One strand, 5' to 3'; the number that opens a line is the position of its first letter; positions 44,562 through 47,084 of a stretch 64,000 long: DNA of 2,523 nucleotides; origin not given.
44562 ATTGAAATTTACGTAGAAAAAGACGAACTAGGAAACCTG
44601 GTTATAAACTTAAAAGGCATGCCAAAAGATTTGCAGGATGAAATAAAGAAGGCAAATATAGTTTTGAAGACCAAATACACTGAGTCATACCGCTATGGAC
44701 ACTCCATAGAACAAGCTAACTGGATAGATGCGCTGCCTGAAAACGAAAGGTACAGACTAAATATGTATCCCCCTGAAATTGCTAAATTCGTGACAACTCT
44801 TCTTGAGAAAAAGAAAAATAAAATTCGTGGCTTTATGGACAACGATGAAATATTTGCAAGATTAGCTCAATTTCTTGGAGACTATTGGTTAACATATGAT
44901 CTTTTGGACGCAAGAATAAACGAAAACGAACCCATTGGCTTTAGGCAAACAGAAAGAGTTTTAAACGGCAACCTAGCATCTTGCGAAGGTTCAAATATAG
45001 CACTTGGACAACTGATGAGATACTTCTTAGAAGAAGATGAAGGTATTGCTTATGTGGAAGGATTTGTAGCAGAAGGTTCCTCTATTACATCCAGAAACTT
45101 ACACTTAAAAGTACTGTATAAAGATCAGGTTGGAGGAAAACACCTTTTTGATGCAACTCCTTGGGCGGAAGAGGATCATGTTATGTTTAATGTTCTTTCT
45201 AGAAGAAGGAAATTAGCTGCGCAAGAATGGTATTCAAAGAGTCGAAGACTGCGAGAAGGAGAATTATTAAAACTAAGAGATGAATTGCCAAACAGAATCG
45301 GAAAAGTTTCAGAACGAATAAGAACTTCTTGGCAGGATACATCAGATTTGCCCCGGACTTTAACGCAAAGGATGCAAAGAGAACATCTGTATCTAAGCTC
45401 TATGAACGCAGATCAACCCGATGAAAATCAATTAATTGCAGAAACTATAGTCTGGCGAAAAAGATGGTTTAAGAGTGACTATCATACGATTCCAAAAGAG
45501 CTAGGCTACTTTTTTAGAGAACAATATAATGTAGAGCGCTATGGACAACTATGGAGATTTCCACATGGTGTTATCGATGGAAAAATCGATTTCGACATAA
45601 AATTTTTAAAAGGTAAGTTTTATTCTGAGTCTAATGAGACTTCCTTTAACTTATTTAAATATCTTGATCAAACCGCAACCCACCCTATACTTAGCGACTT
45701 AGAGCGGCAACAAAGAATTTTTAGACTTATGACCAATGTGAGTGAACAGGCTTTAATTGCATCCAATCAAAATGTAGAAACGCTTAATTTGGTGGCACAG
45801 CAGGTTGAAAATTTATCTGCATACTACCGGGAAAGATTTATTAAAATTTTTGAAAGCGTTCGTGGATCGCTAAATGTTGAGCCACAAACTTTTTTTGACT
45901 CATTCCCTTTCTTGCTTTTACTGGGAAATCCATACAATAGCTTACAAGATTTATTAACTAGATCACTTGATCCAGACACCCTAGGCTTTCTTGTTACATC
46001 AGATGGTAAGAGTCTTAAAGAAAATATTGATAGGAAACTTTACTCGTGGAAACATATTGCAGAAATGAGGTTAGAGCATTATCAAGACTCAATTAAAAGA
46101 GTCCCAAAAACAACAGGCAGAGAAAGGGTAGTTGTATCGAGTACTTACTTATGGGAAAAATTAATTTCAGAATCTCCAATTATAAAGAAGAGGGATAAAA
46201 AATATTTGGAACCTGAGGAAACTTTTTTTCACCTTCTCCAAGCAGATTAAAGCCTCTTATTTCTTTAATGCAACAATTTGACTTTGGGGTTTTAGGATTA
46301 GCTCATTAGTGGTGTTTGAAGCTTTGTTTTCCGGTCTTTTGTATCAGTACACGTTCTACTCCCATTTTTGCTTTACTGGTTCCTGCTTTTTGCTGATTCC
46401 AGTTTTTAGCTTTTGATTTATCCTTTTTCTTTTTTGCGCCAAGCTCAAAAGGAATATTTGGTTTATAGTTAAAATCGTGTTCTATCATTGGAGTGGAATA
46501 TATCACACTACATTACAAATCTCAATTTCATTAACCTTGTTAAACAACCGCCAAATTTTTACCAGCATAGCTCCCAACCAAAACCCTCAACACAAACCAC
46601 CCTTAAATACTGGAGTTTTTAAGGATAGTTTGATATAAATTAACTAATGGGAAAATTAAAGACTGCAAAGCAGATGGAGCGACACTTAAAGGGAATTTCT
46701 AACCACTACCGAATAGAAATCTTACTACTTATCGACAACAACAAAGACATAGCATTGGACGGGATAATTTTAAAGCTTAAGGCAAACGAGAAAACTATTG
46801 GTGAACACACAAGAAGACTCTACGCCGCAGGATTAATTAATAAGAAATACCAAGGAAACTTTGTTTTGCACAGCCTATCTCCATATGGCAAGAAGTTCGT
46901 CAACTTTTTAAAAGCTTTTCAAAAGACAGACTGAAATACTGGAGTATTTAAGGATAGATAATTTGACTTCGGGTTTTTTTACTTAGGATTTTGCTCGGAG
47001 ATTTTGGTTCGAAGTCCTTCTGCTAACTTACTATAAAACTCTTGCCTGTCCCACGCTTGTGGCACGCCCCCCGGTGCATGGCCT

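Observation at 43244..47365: Repeat-bounded accessory island of about 4 kb inserted between alaS and rpoB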

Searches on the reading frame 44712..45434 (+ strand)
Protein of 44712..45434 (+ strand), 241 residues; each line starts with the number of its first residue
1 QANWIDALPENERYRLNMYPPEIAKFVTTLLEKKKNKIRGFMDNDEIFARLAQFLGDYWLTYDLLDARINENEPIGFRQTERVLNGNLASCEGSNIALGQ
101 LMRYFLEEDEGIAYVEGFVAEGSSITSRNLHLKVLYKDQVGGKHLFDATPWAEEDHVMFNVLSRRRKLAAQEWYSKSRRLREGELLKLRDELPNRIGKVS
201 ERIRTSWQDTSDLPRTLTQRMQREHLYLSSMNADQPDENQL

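Call 80: predict_structure(alignment_id=A6)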
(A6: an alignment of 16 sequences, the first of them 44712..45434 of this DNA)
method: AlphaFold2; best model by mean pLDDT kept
length: 241 residues; sequences in the alignment: 16
mean_pLDDT: 82.5   pTM: 0.63
mean pLDDT of the five models: 82.5, 81.2, 80.2, 79.6, 76.4
residues with pLDDT >= 90: 112; 70-90: 87; 50-70: 28; < 50: 14
segments of 3 or more residues with pLDDT < 50: 229-241
pLDDT, mean of each block of 10 residues (from residue 1): 87 94 97 96 96 94 87 89 93 96 97 80 63 94 94 72 82 80 74 80 67 71 64 38 36
secondary structure, 60 per line:
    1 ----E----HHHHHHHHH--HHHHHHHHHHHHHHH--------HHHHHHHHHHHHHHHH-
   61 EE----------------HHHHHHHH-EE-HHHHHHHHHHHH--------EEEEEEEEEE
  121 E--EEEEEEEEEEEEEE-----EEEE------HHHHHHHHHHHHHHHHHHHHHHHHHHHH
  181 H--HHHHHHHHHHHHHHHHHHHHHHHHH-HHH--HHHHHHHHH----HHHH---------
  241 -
elements in order: H10-18 H21-35 H44-59 H79-86 H91-102 E111-121 E124-137 E143-146 H153-181 H184-208 H215-223 H228-231

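Call 83: fold_search(model_id=the predicted structure, library=pdb)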
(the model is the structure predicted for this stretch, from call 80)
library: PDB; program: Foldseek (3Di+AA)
matches with E <= 10: 162; with E <= 0.001: 0
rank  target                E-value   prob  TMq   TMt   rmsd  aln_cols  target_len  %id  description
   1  6g49                  2.3e-03  1.00  0.35  0.30   7.1       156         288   14  Crystal structure of the periplasmic domain of TgpA from Pseudomonas aeruginosa (released 2019-04-10)
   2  6g4h                  8.4e-03  1.00  0.37  0.32   7.2       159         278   13  Crystal structure of the periplasmic domain of TgpA from Pseudomonas aeruginosa bound to ethylmercury (released 2019-04-10)
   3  4u65_E                4.9e-02  0.94  0.31  0.39   6.7       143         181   15  Structure of the periplasmic output domain of the Legionella pneumophila LapD ortholog CdgS9 in complex with Pseudomon (released 2014-08-13)
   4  2pqt                  7.1e-02  0.97  0.33  0.27   6.4       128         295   14  Human N-acetyltransferase 1 (released 2007-05-15)
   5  2pfr_A                1.4e-01  0.93  0.31  0.27   5.9       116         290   13  Human N-acetyltransferase 2 (released 2007-05-15)
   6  2ija                  2.3e-01  0.85  0.32  0.27   6.5       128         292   16  Human N-acetyltransferase 1 F125S mutant (released 2006-11-28)
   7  3kd4_A                3.3e-01  0.23  0.22  0.12  14.3       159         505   16  CRYSTAL STRUCTURE OF A PUTATIVE PROTEASE (BDI_1141) FROM PARABACTEROIDES DISTASONIS ATCC 8503 AT 2.00 A RESOLUTION (released 2009-11-24)
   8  4fgq_B                3.9e-01  0.57  0.32  0.40   7.6       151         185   12  Legionella pneumophila LapG (released 2012-06-20)
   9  4fgp_B                4.2e-01  0.60  0.33  0.40   7.1       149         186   10  Legionella pneumophila LapG (EGTA-treated) (released 2012-06-20)
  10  8ow1_O                5.0e-01  0.03  0.10  0.09  21.1       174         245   14  Cryo-EM structure of the yeast Inner kinetochore bound to a CENP-A nucleosome. (released 2023-08-09)
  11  9e5c_1m               5.9e-01  0.66  0.28  0.15   7.7       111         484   18  Cryo-EM structure of 96 nm repeat of microtubule doublet from T. brucei flagellum (released 2025-03-12)
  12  2a9s_A                5.9e-01  0.14  0.12  0.16  12.2        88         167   12  The crystal structure of competence/damage inducible protein CihA from Agrobacterium tumefaciens (released 2005-07-19)
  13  4fgo                  6.3e-01  0.47  0.32  0.40   7.0       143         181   11  Legionella pneumophila LapG (calcium-bound) (released 2012-06-20)
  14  1w4t                  6.3e-01  0.38  0.28  0.25   6.0       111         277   16  X-ray crystallographic structure of Pseudomonas aeruginosa arylamine N-acetyltransferase (released 2005-08-03)
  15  2pfr_B                7.5e-01  0.57  0.29  0.25   6.0       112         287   12  Human N-acetyltransferase 2 (released 2007-05-15)
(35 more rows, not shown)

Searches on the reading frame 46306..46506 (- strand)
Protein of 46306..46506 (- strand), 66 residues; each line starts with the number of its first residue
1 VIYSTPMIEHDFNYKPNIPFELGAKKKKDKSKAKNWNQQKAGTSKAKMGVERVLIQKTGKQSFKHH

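Call 9: search_protein_families(library=pfam, proteins=[window:46306-46506:-], max_evalue=0.01)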
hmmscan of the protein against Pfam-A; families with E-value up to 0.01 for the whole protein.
window:46306-46506:- (66 aa): 0 families

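Call 93: search_protein_families(library=phrogs, proteins=[window:46306-46488:-], max_evalue=0.01)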
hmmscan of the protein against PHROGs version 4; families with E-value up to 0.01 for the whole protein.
window:46306-46488:- (60 aa): 0 families

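Call 94: search_protein_families(library=padloc, proteins=[window:46306-46488:-], max_evalue=0.01)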
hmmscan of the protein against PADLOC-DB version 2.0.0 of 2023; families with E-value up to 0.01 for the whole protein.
window:46306-46488:- (60 aa): 0 families

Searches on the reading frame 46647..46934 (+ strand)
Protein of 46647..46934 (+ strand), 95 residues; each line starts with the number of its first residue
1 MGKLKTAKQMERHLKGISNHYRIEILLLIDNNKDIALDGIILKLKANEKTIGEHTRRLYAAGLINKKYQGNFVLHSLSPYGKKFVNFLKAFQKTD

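Call 9: search_protein_families(library=pfam, proteins=[window:46647-46934:+], max_evalue=0.01)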
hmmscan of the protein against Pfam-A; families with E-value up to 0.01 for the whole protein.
window:46647-46934:+ (95 aa): 1 family
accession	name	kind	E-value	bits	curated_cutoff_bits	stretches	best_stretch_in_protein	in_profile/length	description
PF01022.26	HTH_5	-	0.0069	16.7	22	0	22-66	4-47/47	Bacterial regulatory protein, arsR family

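Call 93: search_protein_families(library=phrogs, proteins=[window:46647-46934:+], max_evalue=0.01)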
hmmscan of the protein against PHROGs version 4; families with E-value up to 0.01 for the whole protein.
window:46647-46934:+ (95 aa): 1 family
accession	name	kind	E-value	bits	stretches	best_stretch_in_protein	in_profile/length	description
phrog_12817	-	transcription regulation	0.0012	19.8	1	22-89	75-144/151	transcriptional regulator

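Call 94: search_protein_families(library=padloc, proteins=[window:46647-46934:+], max_evalue=0.01)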
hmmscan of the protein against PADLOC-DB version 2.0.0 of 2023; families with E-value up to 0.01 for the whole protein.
window:46647-46934:+ (95 aa): 6 families
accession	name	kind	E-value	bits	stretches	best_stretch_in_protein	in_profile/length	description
PDLC01879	CARF3--CARF_TM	-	4e-05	21.3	1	22-89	158-221/222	-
PDLC01438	Csa3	-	7.3e-05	20.9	1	5-80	133-204/305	"CAS-I,CAS-II,CAS-III,CAS-IV,CAS-V,CAS-VI; associated_signaling"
PDLC01850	CARF3--CARF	-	0.00038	18.4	1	10-71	136-197/209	-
PDLC01720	Csa3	-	0.0015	17.1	1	37-82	45-93/118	Csa3_1_CAS-I-II-III-IV-V-VI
PDLC01866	CARF3--CARF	-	0.0019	16.2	1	20-72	139-191/207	-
PDLC01875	CARF3--CARF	-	0.0025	15.6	1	22-83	148-209/219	-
